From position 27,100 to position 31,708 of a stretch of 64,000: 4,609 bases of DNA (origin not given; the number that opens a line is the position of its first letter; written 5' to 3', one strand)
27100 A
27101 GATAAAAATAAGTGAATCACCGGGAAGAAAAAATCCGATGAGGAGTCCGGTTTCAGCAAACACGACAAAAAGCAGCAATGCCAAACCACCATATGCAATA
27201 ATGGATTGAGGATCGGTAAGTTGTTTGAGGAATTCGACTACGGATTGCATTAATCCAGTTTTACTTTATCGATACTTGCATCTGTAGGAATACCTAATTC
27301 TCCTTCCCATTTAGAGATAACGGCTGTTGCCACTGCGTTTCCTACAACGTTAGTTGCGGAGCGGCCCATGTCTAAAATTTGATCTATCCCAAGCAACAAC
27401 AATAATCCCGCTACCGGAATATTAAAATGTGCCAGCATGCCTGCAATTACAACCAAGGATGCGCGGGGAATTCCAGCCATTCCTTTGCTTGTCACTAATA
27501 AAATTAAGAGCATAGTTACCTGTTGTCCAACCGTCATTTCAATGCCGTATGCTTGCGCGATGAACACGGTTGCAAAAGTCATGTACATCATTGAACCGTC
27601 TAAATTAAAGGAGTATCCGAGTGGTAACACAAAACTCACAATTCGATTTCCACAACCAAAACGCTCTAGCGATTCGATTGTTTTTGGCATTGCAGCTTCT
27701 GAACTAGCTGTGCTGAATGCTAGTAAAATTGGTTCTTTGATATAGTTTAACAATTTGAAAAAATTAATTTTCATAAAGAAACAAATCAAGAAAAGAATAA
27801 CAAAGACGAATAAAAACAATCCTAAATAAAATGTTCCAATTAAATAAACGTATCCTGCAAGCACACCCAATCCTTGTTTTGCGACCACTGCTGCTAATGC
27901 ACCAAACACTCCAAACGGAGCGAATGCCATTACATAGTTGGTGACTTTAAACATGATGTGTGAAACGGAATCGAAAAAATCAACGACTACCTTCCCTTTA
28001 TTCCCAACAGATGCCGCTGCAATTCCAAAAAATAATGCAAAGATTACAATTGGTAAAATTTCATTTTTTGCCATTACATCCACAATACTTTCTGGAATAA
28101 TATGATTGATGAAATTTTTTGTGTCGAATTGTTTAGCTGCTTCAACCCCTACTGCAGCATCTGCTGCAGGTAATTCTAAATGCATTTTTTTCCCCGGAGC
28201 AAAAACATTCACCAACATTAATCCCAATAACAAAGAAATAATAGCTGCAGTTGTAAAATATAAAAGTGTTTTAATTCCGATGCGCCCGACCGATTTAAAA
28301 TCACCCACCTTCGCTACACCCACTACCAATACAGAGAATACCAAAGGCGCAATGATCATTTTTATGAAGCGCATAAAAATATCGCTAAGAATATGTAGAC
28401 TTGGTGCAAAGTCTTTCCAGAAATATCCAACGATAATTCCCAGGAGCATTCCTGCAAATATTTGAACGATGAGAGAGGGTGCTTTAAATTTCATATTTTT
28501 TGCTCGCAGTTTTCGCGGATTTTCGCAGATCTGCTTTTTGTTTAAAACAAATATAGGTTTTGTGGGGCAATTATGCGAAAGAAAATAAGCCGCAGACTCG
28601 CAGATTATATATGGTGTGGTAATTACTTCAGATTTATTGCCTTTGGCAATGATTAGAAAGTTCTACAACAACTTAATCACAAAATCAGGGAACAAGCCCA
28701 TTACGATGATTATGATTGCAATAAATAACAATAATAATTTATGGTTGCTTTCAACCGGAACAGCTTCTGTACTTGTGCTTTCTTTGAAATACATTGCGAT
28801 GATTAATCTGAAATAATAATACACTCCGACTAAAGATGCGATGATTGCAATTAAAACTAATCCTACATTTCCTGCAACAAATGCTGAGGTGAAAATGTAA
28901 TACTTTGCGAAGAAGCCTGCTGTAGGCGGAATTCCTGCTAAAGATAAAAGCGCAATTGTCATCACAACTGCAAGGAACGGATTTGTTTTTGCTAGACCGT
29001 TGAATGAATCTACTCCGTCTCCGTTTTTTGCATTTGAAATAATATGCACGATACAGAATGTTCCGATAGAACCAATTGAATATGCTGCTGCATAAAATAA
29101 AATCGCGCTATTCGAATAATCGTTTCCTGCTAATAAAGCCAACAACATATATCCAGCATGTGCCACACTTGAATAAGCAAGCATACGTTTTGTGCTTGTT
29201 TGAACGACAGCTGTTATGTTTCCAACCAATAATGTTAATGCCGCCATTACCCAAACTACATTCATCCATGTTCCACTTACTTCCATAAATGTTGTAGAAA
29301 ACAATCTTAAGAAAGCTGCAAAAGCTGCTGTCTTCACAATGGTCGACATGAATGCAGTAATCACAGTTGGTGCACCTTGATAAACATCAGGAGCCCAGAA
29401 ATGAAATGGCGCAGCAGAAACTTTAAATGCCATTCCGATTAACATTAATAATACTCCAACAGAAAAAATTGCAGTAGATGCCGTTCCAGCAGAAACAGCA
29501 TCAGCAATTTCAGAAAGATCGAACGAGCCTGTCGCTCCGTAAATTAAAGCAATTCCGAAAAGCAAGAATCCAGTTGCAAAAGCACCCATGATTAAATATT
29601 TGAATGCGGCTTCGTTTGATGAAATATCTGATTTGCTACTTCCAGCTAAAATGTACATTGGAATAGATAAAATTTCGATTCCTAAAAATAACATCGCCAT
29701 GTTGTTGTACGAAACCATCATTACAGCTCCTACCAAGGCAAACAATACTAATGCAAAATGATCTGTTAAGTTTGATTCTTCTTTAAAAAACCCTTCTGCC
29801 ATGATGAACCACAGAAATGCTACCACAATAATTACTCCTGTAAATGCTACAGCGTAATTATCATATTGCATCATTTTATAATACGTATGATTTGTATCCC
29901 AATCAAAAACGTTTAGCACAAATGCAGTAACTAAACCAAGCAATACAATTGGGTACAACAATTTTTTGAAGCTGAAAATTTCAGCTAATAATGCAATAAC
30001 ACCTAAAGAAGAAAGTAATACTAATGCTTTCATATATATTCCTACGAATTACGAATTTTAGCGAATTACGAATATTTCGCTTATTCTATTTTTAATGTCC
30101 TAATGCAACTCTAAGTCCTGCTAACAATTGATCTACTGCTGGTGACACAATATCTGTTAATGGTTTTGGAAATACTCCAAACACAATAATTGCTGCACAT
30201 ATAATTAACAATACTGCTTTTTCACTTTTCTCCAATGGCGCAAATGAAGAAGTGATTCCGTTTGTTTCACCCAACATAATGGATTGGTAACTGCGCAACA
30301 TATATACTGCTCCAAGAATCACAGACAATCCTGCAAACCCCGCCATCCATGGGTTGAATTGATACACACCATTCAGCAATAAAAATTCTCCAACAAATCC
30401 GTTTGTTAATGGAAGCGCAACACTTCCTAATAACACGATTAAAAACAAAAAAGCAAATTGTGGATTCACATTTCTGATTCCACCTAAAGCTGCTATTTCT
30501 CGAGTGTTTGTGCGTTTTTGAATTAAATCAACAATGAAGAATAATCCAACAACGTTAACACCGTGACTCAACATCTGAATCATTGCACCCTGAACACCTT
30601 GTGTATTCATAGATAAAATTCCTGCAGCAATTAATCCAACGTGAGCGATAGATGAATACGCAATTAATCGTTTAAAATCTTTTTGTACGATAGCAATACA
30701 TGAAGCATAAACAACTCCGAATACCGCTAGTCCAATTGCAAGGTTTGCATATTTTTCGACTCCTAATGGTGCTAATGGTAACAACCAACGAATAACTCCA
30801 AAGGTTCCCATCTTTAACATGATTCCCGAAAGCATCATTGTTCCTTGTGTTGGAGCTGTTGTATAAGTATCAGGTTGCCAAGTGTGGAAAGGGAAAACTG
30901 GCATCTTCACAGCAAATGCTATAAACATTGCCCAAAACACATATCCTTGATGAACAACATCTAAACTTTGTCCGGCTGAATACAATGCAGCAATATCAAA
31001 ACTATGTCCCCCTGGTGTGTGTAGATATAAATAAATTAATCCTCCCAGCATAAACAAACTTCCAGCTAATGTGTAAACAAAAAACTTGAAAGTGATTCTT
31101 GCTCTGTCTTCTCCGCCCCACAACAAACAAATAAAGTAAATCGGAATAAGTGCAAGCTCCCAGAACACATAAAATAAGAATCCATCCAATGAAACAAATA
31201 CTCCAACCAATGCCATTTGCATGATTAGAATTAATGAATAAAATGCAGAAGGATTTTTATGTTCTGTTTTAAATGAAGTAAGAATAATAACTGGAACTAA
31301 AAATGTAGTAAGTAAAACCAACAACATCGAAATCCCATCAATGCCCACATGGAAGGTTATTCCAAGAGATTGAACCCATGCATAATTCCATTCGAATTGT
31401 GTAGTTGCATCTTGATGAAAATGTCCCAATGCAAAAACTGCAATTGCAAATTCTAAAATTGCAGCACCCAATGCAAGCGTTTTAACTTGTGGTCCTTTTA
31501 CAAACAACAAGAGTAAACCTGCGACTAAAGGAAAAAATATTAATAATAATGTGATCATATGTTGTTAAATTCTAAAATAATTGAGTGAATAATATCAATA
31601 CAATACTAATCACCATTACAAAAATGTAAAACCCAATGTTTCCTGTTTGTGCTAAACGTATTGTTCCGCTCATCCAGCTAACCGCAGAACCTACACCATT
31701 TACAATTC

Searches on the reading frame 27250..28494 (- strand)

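Call 78: search_protein_families(library=pfam, proteins=[window:27250-28494:-], max_evalue=0.00001)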
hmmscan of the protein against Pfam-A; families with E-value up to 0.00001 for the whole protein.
window:27250-28494:- (414 aa): 1 family
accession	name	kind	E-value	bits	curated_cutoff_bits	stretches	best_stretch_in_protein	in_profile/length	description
PF00375.23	SDF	-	9.4e-121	403.9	27.9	1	8-396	1-387/387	Sodium:dicarboxylate symporter family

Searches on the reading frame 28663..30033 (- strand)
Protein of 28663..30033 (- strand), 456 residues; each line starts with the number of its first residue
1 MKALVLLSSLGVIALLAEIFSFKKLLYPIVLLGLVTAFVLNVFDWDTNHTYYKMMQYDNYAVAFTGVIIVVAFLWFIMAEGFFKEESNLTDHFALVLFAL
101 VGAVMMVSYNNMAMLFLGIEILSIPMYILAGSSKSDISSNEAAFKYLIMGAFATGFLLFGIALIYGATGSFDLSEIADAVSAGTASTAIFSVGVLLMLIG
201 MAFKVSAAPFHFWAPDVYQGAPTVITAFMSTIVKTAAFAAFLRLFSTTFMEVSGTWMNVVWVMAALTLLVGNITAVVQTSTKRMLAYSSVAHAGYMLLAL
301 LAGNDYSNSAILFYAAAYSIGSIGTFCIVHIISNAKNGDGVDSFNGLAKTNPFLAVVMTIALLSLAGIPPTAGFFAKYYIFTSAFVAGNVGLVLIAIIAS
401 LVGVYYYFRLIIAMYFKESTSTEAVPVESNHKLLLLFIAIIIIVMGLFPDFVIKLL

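Call 78: search_protein_families(library=pfam, proteins=[window:28663-30033:-], max_evalue=0.00001)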
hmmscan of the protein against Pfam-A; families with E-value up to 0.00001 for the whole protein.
window:28663-30033:- (456 aa): 1 family
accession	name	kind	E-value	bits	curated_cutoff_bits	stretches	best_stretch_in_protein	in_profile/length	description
PF00361.26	Proton_antipo_M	-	3.6e-74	250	21.5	1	110-401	2-292/294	NADH:quinone oxidoreductase/Mrp antiporter, TM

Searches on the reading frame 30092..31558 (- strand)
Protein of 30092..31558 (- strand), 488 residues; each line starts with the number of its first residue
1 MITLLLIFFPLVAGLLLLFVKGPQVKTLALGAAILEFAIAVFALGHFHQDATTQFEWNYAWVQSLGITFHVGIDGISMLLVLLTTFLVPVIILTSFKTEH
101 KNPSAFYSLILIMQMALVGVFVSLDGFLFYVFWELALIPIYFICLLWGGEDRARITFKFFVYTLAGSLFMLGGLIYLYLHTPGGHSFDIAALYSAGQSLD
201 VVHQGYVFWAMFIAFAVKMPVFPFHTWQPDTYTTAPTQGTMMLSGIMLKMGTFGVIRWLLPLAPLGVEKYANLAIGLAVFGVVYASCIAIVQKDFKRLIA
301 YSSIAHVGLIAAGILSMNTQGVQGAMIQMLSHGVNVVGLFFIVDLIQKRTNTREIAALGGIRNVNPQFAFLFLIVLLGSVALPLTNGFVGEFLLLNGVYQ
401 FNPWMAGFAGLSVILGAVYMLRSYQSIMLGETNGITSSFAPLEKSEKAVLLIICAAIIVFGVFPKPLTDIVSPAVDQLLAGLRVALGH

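Call 78: search_protein_families(library=pfam, proteins=[window:30092-31558:-], max_evalue=0.00001)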
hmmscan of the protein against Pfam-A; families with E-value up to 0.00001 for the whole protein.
window:30092-31558:- (488 aa): 1 family
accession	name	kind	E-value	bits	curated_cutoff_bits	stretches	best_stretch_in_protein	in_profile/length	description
PF00361.26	Proton_antipo_M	-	5.8e-68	229.7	21.5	1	125-410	3-287/294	NADH:quinone oxidoreductase/Mrp antiporter, TM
